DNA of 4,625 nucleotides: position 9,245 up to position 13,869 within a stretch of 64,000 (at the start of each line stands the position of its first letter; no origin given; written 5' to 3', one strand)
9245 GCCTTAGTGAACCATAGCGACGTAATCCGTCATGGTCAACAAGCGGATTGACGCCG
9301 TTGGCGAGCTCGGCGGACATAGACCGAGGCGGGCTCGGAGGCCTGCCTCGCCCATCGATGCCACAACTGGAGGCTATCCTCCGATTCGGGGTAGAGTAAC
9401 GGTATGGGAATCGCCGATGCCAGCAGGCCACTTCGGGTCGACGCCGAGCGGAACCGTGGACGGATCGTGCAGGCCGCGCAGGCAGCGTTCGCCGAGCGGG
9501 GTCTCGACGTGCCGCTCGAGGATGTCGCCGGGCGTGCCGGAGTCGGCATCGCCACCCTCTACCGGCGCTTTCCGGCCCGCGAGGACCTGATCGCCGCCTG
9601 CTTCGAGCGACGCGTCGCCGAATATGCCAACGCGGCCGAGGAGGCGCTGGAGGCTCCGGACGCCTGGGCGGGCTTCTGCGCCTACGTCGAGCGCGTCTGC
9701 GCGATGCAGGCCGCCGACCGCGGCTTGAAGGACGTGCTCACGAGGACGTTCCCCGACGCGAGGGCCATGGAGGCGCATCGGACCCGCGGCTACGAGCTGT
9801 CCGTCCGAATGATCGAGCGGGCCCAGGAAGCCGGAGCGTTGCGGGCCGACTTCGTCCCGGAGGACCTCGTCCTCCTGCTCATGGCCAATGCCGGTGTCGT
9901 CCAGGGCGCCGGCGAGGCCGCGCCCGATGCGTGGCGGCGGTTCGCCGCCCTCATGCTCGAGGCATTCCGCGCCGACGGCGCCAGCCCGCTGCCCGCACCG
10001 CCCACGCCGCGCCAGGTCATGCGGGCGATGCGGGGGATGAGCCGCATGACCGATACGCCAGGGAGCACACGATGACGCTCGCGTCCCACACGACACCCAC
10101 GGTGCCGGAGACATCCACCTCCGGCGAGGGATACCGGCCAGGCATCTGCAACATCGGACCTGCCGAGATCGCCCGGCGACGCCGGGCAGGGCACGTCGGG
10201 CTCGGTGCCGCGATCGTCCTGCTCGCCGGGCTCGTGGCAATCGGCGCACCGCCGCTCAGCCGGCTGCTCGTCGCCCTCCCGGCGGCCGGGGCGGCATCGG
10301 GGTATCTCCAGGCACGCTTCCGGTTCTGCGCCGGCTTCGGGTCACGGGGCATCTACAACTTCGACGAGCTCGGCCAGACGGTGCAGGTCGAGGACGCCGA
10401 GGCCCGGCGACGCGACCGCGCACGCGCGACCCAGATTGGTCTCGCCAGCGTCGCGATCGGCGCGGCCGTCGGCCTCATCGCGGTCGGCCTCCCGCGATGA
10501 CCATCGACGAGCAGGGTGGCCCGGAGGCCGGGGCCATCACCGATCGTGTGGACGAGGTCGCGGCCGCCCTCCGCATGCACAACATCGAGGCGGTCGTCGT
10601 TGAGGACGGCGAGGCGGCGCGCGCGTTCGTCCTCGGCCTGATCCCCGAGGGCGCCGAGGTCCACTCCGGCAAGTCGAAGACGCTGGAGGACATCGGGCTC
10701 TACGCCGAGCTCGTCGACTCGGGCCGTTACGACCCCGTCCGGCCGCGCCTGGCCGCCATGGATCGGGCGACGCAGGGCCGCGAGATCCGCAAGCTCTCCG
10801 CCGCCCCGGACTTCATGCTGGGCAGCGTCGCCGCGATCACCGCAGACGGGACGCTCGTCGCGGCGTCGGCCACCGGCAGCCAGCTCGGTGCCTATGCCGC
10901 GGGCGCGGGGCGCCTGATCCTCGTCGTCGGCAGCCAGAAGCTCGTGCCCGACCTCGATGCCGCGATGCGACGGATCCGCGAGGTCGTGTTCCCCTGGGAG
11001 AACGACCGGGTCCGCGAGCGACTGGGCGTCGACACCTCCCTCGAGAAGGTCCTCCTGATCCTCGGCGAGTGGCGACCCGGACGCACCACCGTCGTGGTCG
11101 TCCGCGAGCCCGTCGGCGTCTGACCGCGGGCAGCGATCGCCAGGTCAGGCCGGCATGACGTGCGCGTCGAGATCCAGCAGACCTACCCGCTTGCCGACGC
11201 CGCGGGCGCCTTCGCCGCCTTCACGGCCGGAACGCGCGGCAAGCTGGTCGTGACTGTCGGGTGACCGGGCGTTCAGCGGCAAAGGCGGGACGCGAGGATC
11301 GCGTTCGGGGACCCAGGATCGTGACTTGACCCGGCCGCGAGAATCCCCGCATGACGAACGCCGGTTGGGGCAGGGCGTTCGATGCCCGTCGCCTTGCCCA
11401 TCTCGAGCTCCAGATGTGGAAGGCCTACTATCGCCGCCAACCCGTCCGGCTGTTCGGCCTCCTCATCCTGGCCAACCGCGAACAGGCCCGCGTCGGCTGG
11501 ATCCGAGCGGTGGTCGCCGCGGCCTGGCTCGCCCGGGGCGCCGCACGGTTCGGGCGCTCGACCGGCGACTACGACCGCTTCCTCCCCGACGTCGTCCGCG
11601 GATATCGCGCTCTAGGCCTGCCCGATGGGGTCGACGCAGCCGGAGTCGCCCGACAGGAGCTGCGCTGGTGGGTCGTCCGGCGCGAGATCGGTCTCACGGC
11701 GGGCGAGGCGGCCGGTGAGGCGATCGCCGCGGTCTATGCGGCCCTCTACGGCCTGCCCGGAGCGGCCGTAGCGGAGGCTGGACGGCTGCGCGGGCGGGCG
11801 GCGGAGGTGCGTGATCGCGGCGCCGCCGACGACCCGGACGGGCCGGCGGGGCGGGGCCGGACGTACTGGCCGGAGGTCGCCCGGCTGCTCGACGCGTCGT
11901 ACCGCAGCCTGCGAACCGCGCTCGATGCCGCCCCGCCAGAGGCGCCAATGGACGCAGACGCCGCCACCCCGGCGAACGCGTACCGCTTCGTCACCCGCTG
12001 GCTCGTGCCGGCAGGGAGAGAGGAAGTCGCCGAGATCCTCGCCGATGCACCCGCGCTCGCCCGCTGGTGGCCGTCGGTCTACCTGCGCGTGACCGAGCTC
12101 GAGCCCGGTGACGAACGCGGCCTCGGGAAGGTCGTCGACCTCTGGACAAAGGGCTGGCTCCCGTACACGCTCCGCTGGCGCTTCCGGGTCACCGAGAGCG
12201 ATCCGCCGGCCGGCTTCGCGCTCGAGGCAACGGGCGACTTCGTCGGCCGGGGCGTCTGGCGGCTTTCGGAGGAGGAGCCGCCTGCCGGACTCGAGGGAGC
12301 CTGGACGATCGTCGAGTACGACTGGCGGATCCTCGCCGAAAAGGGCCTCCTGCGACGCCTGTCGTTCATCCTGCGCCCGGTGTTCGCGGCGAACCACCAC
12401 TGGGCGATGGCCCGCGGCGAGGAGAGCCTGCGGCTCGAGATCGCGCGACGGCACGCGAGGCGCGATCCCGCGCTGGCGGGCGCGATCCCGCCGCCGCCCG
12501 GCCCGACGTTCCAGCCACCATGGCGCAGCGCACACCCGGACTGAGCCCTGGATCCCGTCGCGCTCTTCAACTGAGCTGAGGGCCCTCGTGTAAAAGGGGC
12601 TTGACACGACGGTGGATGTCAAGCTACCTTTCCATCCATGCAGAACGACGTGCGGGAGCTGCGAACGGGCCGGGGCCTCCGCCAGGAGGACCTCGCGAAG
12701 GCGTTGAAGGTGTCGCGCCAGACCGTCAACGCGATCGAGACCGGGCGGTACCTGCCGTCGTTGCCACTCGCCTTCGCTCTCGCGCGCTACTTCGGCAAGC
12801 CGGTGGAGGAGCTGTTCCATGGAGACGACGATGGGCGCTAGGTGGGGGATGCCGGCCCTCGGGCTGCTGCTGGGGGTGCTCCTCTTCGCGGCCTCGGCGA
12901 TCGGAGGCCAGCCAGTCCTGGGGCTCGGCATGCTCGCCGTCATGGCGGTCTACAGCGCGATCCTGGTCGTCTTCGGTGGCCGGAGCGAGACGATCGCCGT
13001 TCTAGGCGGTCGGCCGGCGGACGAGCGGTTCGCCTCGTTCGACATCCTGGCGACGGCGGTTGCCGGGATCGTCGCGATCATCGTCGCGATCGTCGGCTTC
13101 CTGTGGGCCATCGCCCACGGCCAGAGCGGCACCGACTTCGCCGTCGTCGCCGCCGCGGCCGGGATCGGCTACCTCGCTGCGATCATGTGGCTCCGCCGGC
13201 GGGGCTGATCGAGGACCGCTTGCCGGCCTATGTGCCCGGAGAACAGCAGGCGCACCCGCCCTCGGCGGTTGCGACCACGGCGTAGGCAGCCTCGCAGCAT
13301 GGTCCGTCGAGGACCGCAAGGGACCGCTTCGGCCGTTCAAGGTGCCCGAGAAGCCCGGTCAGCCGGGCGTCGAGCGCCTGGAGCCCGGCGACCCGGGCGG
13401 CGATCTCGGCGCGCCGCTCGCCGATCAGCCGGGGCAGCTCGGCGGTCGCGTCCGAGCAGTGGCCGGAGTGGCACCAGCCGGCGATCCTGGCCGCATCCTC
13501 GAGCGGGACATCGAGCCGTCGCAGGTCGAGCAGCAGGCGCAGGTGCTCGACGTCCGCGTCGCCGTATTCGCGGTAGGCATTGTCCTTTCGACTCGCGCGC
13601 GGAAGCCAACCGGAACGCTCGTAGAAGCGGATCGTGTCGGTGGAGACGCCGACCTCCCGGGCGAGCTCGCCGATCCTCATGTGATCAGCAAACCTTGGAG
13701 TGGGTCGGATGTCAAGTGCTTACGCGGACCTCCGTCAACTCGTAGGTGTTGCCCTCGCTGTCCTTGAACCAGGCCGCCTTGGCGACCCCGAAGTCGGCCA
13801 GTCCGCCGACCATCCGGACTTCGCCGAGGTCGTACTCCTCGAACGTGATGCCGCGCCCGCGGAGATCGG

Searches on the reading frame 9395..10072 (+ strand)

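Call 45: search_protein_families(library=pfam, proteins=[window:9395-10072:+], max_evalue=0.0001)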
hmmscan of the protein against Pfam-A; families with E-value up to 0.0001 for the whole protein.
window:9395-10072:+ (226 aa): 3 families
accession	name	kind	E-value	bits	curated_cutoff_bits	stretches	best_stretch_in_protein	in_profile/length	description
PF00440.29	TetR_N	-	1.4e-10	41.3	24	1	24-69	1-47/47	Bacterial regulatory proteins, tetR family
PF21597.2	TetR_C_43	-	6.9e-09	36.3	27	1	94-189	6-101/105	Transcriptional regulator SbtR-like, C-terminal domain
PF17926.6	TetR_C_21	-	3.3e-05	24.5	26.2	1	125-172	37-84/111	Tetracyclin repressor-like, C-terminal domain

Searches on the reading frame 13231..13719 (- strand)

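Call 71: search_protein_families(library=ncbifam, proteins=[window:13231-13719:-], max_evalue=0.0001)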
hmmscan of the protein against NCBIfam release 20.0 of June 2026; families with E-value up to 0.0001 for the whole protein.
window:13231-13719:- (163 aa): 11 families
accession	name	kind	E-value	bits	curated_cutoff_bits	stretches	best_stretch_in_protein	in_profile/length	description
TIGR02047.1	CadR-PbrR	equivalog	8.5e-20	71.1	151.45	1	14-123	1-108/127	Cd(II)/Pb(II)-responsive transcriptional regulator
TIGR02051.1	MerR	equivalog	2.1e-16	60.3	150.85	1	15-126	1-108/124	mercury resistance transcriptional regulator MerR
NF007069.0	PRK09514.1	equivalog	1.4e-15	57.5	143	1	14-121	2-108/141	Zn(2+)-responsive transcriptional regulator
TIGR02044.1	CueR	equivalog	3.2e-15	56.3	147.4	1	14-124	1-109/127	Cu(I)-responsive transcriptional regulator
TIGR02043.1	ZntR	equivalog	1.4e-14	54.4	167.95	1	14-116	2-103/131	Zn(2+)-responsive transcriptional regulator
NF041849.1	trans_regNmlR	equivalog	4.6e-13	49.3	175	1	14-121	1-106/117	stress response transcriptional regulator NmlR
NF010315.0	PRK13752.1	subfamily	2.9e-12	46.8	261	1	13-120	7-110/144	mercury resistance transcriptional regulator MerR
NF007590.0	PRK10227.1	equivalog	1.9e-09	37.7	244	1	14-122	1-107/135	Cu(I)-responsive transcriptional regulator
TIGR01950.1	SoxR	equivalog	8.8e-06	25.5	116.9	1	14-125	2-111/142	redox-sensitive transcriptional activator SoxR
NF050798.1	TF_FtsR_Actino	equivalog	1.3e-05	25.4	150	1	25-68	17-59/223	transcriptional regulator FtsR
TIGR02054.1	MerD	equivalog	3.4e-05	24.3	103.65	1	15-128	5-114/120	mercuric resistance transcriptional repressor MerD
